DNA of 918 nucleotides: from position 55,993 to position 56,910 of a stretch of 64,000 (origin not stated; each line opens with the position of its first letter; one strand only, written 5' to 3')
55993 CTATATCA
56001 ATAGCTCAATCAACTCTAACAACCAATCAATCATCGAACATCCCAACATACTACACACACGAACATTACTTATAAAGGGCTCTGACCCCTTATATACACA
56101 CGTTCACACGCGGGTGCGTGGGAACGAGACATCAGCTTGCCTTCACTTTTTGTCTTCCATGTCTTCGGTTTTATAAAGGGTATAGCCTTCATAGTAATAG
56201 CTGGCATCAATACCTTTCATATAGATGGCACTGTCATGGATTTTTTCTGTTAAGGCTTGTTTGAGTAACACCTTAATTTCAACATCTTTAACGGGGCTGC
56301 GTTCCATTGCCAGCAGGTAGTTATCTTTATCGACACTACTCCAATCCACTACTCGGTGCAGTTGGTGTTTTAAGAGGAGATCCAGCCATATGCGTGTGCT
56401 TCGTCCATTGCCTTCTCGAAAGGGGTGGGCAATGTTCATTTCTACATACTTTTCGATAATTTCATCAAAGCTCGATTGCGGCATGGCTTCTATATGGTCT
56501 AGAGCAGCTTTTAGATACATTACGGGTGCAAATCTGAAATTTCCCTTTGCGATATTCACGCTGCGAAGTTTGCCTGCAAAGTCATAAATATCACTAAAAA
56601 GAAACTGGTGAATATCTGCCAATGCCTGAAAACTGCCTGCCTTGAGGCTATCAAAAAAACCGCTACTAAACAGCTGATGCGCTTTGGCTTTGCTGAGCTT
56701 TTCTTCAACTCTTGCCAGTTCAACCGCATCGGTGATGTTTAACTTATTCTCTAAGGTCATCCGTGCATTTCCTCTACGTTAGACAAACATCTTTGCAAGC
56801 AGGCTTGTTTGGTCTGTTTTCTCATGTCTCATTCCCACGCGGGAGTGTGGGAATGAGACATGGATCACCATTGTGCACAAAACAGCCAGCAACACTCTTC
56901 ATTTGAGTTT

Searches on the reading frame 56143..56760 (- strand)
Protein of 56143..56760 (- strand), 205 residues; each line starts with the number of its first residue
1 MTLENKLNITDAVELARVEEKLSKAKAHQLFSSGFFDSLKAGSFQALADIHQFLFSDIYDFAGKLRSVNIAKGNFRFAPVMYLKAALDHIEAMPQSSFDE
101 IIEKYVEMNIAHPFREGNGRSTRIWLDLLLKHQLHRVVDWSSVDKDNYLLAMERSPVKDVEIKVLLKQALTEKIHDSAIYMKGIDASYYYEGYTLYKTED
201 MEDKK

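Call 52: search_protein_families(library=pfam, proteins=[window:56143-56760:-], max_evalue=0.001)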
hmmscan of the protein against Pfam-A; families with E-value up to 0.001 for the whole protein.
window:56143-56760:- (205 aa): 1 family
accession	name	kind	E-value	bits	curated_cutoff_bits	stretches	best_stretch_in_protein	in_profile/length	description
PF02661.23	Fic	-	2.2e-13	51.3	24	1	45-130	5-93/93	Fic/DOC family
